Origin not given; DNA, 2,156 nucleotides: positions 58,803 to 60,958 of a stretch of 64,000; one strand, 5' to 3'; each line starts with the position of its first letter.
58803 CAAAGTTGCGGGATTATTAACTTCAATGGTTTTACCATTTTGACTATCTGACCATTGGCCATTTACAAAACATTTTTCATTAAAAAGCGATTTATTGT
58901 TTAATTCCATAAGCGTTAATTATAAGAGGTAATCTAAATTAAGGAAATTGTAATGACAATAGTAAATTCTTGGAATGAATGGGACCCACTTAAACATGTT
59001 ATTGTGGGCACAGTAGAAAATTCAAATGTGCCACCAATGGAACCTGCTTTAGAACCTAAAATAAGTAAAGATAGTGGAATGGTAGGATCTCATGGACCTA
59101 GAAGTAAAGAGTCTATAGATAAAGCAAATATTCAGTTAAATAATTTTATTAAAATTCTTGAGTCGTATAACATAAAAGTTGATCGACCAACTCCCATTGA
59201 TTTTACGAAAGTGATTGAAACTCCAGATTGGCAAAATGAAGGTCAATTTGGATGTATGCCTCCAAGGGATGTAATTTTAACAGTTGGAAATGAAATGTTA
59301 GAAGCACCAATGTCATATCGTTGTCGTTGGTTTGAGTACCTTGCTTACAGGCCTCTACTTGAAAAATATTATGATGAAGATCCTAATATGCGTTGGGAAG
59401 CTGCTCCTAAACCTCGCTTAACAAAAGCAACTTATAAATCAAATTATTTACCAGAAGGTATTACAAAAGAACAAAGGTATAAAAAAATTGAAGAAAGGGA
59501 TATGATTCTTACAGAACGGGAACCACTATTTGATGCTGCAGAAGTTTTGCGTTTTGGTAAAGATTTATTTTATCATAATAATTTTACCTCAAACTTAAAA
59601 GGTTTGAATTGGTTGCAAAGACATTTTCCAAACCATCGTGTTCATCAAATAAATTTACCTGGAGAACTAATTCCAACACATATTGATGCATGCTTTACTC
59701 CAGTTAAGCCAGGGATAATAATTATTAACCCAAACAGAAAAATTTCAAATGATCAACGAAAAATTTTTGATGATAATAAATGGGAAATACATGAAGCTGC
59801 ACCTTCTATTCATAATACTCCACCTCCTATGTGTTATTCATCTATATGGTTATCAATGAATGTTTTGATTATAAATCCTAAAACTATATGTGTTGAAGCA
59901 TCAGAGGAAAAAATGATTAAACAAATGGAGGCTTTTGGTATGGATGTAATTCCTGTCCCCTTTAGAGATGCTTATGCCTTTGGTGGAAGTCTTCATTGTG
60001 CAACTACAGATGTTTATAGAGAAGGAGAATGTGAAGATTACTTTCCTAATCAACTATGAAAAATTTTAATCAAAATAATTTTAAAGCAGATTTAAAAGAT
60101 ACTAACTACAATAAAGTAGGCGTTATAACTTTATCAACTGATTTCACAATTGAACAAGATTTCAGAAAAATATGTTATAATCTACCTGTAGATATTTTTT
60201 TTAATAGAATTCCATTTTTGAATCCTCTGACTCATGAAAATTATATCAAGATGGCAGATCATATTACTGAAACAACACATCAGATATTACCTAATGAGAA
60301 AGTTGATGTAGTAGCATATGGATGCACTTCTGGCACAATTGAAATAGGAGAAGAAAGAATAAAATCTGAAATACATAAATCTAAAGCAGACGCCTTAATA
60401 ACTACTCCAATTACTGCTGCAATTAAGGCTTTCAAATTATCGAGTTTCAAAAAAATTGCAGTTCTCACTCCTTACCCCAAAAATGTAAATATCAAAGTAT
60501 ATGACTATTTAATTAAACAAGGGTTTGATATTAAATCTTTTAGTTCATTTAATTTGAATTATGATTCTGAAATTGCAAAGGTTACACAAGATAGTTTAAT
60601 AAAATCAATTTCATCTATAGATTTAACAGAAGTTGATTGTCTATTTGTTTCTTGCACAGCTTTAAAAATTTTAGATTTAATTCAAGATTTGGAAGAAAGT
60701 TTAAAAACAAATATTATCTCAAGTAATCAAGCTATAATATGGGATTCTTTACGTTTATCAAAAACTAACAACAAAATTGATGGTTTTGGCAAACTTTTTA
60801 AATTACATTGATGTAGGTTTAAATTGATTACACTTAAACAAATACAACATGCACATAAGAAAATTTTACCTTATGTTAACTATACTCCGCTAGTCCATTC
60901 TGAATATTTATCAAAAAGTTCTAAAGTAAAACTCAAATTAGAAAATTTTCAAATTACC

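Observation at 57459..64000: Non-canonical eutABC-like operon led by an arginine:glycine-amidinotransferase homologue and followed by a long CysK-fold enzyme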

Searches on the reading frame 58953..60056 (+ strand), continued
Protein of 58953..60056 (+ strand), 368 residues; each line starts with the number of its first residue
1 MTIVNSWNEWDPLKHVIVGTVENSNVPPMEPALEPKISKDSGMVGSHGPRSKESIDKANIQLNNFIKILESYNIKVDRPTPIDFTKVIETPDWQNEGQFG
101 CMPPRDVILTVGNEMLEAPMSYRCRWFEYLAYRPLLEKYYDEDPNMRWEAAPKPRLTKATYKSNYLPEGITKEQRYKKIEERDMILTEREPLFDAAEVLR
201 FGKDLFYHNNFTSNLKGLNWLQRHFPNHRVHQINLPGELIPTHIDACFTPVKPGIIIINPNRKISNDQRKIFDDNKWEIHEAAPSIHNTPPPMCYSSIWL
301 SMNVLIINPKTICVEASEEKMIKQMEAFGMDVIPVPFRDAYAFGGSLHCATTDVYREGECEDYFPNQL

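Call 93: find_encoding_contigs(protein=P0121, flank=10000, max_places=2)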
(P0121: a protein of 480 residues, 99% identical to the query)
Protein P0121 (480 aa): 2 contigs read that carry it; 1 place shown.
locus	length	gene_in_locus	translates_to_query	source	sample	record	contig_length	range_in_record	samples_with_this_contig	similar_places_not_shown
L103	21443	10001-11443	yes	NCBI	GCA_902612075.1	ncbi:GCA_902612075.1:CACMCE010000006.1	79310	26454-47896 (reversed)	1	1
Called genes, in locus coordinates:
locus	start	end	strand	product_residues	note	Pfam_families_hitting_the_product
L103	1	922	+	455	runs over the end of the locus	PF03448:MgtE_N, PF00571:CBS (weak), PF01769:MgtE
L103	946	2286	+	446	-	PF04107:GCS2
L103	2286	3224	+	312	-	PF02951:GSH-S_N, PF02955:GSH-S_ATP, PF14398:ATPgrasp_YheCD (weak), PF08443:RimK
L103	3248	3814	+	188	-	PF02632:BioY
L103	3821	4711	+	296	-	PF00480:ROK, PF01869:BcrAD_BadFG (faint), PF02685:Glucokinase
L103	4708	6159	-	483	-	PF00171:Aldedh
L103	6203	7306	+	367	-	-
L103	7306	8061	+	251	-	PF17645:Amdase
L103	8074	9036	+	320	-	PF00291:PALP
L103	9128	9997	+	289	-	PF02423:OCD_Mu_crystall, PF01488:Shikimate_DH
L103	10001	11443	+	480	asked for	PF00291:PALP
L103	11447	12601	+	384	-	PF01546:Peptidase_M20, PF07687:M20_dimer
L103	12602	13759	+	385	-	PF01321:Creatinase_N, PF00557:Peptidase_M24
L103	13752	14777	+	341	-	PF05544:Pro_racemase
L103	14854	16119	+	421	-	PF01946:Thi4 (weak), PF01266:DAO, PF13450:NAD_binding_8 (weak)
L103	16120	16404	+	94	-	PF04267:SoxD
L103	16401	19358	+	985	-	PF13510:Fer2_4, PF00890:FAD_binding_2 (weak), PF07992:Pyr_redox_2, PF12831:FAD_oxidored, PF13450:NAD_binding_8 (weak), PF17806:SO_alpha_A3, PF01571:GCV_T, PF08669:GCV_T_C, +2 more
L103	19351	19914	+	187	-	-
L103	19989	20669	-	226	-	PF12525:DUF3726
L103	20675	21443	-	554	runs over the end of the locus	-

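Call 95: find_encoding_contigs(protein=P0205, flank=10000, max_places=2)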
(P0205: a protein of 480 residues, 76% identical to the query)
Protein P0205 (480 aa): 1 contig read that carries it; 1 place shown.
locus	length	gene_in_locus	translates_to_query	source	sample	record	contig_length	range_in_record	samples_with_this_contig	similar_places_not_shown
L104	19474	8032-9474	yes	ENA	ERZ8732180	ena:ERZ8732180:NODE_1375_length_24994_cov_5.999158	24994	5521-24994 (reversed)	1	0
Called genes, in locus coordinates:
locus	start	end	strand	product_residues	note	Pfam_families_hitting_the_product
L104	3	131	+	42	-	?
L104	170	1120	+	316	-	PF00291:PALP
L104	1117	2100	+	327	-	PF02423:OCD_Mu_crystall, PF01488:Shikimate_DH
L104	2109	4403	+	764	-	PF00384:Molybdopterin, PF01568:Molydop_binding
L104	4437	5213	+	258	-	PF02463:SMC_N, PF00005:ABC_tran, PF13401:AAA_22 (faint), PF13304:AAA_21 (weak)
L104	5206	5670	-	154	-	PF13404:HTH_AsnC-type, PF13412:HTH_24, PF01037:AsnC_trans_reg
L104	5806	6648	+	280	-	PF00497:SBP_bac_3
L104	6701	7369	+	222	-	PF00528:BPD_transp_1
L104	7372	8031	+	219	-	PF00528:BPD_transp_1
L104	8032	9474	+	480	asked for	PF00291:PALP (weak)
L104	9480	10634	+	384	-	PF01546:Peptidase_M20, PF07687:M20_dimer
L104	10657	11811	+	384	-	PF01321:Creatinase_N, PF00557:Peptidase_M24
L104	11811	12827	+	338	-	PF05544:Pro_racemase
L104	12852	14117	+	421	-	PF01266:DAO, PF13450:NAD_binding_8 (weak)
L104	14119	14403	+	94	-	PF04267:SoxD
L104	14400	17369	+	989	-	PF13510:Fer2_4, PF00890:FAD_binding_2 (weak), PF07992:Pyr_redox_2, PF12831:FAD_oxidored, PF13450:NAD_binding_8 (faint), PF17806:SO_alpha_A3, PF01571:GCV_T, PF08669:GCV_T_C, +1 more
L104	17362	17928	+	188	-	-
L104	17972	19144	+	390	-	PF01321:Creatinase_N, PF00557:Peptidase_M24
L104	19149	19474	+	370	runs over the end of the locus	PF01571:GCV_T, PF08669:GCV_T_C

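Call 97: find_encoding_contigs(protein=P0355, flank=9000, max_places=2)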
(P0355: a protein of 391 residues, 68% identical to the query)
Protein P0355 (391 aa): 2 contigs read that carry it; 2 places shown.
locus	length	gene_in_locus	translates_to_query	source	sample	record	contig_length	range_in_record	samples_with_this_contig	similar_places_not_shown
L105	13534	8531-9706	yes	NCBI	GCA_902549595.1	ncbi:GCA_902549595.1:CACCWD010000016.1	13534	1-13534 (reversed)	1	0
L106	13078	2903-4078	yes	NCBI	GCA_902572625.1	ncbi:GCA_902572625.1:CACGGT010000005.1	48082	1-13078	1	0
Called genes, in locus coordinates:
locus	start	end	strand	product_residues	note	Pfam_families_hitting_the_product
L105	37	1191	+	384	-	PF01546:Peptidase_M20, PF07687:M20_dimer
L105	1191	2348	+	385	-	PF01321:Creatinase_N, PF00557:Peptidase_M24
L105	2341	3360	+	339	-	PF05544:Pro_racemase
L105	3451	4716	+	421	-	PF01946:Thi4 (weak), PF00890:FAD_binding_2 (weak), PF01266:DAO, PF13450:NAD_binding_8 (weak), PF13738:Pyr_redox_3 (faint)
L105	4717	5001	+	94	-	PF04267:SoxD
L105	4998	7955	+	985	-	PF13510:Fer2_4, PF00890:FAD_binding_2, PF01266:DAO (weak), PF07992:Pyr_redox_2, PF12831:FAD_oxidored, PF17806:SO_alpha_A3, PF01571:GCV_T, PF08669:GCV_T_C, +2 more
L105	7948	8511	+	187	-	-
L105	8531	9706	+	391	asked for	PF01321:Creatinase_N, PF00557:Peptidase_M24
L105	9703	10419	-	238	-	PF12525:DUF3726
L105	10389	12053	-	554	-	-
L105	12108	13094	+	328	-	PF01244:Peptidase_M19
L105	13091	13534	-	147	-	?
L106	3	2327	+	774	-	?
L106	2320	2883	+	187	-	-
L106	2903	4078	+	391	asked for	PF01321:Creatinase_N, PF00557:Peptidase_M24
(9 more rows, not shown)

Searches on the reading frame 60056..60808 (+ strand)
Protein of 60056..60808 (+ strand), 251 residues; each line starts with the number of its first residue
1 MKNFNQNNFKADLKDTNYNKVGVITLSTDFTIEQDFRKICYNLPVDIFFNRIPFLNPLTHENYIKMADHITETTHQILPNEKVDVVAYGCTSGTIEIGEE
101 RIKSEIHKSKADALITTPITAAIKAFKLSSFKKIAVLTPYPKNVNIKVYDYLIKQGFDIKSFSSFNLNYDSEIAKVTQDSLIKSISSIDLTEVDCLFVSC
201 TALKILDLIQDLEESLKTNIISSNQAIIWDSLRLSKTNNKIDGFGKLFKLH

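Call 5: search_protein_families(library=pfam, proteins=[window:60056-60808:+], max_evalue=0.01)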
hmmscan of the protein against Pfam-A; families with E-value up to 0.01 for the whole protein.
window:60056-60808:+ (251 aa): 2 families
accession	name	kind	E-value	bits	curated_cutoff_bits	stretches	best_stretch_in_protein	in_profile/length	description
PF17645.6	Amdase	-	5.4e-22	79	25.9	1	56-248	33-228/228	Arylmalonate decarboxylase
PF01177.27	Asp_Glu_race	-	0.0014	18.9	31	1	115-229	93-209/211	Asp/Glu/Hydantoin racemase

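Call 6: search_protein_families(library=ncbifam, proteins=[window:60056-60808:+], max_evalue=0.01)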
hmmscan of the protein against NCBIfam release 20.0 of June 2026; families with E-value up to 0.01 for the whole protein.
window:60056-60808:+ (251 aa): 3 families
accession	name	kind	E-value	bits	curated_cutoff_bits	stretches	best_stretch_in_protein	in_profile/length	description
TIGR02990.1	ectoine_eutA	equivalog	2.2e-61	207.4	318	1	19-250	8-239/239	ectoine utilization protein EutA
NF052327.1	arylmal_decarb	equivalog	1.9e-24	86.6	225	1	55-249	34-231/231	arylmalonate decarboxylase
NF002035.0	PRK00865.1-3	equivalog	0.0031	17.1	328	0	10-92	101-186/267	glutamate racemase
